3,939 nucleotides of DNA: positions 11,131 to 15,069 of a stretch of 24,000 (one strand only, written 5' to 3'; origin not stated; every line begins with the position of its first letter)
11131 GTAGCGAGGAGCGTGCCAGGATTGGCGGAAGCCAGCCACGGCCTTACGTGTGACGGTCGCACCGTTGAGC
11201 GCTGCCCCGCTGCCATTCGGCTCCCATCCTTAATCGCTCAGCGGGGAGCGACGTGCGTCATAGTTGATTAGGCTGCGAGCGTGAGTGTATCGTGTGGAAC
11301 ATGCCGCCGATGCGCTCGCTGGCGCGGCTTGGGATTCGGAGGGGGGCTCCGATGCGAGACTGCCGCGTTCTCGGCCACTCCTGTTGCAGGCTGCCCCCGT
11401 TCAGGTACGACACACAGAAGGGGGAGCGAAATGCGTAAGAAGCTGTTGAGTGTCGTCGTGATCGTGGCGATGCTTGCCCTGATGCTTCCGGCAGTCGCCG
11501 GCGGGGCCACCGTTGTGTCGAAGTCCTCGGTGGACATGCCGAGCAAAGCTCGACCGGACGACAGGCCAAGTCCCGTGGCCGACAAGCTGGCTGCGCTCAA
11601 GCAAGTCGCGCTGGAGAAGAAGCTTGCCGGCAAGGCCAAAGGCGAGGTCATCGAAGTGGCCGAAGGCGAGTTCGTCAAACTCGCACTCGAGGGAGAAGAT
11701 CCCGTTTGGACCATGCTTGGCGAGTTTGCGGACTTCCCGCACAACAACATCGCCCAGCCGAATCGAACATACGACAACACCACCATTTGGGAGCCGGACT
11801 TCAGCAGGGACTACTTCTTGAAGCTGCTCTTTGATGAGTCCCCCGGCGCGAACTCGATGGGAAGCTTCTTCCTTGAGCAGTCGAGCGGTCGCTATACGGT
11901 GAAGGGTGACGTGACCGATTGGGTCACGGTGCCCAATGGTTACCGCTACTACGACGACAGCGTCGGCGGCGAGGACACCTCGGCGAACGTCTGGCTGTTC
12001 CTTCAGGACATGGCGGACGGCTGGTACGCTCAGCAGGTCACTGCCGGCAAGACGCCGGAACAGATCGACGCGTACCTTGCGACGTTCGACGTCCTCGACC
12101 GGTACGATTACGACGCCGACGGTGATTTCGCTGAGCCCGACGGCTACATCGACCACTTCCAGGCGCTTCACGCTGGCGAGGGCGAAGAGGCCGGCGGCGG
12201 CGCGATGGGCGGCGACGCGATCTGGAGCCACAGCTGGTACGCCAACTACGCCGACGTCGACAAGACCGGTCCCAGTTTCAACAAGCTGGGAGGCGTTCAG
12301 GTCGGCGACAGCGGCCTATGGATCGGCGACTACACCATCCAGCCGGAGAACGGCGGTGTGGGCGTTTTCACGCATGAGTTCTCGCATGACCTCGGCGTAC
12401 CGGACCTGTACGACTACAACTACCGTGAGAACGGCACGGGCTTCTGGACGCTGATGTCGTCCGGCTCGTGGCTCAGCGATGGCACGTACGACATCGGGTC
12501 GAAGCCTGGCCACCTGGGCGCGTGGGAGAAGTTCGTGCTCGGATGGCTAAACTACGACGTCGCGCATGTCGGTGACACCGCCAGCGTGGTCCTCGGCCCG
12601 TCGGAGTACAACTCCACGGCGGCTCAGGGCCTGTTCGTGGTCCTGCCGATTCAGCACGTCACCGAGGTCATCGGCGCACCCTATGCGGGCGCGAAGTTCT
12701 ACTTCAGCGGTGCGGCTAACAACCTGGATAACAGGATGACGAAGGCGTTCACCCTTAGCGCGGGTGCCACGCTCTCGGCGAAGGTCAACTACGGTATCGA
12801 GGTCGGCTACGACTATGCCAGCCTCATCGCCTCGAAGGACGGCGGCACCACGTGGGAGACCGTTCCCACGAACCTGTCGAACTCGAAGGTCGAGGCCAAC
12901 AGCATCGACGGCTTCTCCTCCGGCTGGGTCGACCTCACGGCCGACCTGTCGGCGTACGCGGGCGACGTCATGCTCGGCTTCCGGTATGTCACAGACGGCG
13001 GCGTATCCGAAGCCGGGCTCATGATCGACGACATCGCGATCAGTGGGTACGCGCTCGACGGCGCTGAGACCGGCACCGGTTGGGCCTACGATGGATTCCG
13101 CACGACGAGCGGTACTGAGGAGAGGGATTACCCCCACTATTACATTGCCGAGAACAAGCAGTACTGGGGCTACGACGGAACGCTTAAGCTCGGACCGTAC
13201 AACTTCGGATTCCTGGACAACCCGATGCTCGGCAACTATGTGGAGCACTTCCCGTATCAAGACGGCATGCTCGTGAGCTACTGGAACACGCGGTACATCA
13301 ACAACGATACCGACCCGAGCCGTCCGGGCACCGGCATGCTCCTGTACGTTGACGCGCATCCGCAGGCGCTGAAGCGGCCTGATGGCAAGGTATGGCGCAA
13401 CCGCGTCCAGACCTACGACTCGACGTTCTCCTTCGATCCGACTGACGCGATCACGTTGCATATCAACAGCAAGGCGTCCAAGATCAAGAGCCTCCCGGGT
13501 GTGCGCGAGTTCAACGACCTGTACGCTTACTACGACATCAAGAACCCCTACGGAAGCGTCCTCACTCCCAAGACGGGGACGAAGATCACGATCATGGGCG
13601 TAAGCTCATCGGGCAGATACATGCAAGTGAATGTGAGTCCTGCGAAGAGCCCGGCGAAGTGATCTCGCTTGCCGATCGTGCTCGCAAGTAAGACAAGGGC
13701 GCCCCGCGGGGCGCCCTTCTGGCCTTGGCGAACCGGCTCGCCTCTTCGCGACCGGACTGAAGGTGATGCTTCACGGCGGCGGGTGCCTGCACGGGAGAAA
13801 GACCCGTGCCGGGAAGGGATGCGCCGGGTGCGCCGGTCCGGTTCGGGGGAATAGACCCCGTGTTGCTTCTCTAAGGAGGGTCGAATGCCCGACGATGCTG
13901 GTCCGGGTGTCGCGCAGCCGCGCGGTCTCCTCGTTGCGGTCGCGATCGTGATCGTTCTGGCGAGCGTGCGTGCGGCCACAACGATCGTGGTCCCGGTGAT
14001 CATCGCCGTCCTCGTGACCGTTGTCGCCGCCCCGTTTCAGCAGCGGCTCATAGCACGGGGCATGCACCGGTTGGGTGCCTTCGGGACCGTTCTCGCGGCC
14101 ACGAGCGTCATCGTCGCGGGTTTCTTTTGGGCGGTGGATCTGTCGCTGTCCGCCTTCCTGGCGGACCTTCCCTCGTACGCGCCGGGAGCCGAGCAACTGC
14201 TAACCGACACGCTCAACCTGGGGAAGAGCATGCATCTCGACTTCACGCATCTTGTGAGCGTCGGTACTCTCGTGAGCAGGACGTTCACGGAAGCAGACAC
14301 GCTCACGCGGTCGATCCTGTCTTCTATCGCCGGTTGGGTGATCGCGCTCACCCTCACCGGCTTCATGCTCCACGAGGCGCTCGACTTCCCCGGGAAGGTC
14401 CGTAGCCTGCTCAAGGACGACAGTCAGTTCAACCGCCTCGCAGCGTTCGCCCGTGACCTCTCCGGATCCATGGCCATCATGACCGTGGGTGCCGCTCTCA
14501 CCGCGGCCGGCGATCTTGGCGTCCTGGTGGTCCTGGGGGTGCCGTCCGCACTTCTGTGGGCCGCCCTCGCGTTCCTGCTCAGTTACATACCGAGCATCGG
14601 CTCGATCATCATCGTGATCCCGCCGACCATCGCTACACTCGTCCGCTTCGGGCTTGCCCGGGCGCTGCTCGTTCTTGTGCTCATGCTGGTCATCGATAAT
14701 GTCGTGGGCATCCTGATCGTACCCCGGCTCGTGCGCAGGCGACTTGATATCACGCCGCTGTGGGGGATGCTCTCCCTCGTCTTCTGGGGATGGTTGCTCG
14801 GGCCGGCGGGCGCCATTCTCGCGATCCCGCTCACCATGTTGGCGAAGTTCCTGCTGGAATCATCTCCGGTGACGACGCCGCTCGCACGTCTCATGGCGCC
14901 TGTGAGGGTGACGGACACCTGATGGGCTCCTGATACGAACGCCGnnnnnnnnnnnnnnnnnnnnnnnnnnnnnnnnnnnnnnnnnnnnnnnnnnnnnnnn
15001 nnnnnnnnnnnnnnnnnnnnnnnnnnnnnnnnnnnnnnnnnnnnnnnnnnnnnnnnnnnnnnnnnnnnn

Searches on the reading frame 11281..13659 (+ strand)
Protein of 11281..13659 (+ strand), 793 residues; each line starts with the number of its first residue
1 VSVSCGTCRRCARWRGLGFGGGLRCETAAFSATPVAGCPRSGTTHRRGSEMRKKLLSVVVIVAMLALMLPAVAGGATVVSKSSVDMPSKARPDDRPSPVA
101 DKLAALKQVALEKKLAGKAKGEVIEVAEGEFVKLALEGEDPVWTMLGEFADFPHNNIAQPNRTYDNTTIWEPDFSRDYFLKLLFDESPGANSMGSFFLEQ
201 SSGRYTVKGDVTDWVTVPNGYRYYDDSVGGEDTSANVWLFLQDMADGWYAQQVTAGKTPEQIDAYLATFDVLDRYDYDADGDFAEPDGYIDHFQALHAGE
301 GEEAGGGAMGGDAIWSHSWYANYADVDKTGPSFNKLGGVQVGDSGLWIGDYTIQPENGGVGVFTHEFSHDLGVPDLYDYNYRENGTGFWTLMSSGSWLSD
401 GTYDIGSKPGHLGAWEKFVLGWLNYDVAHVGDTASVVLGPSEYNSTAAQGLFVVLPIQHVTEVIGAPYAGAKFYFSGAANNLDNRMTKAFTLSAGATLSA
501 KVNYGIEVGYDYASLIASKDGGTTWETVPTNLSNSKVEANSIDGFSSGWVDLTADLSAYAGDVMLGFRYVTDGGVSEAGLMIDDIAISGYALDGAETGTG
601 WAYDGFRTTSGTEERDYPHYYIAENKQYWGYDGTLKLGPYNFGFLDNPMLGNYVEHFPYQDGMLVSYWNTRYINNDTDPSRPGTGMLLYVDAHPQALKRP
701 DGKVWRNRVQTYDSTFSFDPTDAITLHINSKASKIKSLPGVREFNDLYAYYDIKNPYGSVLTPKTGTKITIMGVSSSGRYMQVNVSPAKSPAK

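Call 56: search_protein_families(library=pfam, proteins=[window:11281-13659:+], max_evalue=0.0001)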
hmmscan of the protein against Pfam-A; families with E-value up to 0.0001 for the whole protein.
window:11281-13659:+ (793 aa): 3 families
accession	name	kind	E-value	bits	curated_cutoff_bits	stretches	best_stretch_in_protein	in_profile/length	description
PF05547.17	Peptidase_M6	-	1.5e-72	244.8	22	1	138-421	11-290/294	Immune inhibitor A peptidase M6, catalytic domain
PF20774.2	InhA-like_VEG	-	1.1e-29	104.1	27.6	1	616-782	3-157/158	Immune inhibitor A-like metallopeptidase, VEG domain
PF20773.4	InhA-like_MAM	-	4.4e-27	95.3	26.9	1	442-610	9-190/191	Immune inhibitor A-like, MAM domain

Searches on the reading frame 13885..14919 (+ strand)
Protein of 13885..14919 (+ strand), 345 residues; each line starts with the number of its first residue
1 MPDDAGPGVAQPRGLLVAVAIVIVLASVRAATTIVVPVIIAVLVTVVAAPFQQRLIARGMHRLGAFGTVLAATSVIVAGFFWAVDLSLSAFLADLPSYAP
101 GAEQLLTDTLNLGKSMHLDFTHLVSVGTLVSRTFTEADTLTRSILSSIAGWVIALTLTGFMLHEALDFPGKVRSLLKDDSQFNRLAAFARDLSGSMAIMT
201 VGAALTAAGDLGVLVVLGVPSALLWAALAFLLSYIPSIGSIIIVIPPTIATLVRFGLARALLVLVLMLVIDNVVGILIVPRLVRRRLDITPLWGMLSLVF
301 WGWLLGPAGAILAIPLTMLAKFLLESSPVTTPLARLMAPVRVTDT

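Call 56: search_protein_families(library=pfam, proteins=[window:13885-14919:+], max_evalue=0.0001)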
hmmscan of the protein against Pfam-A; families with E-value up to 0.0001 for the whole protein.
window:13885-14919:+ (345 aa): 1 family
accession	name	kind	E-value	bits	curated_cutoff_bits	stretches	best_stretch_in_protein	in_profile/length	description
PF01594.21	AI-2E_transport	-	5.7e-39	134.6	34.3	1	15-325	2-324/327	AI-2E family transporter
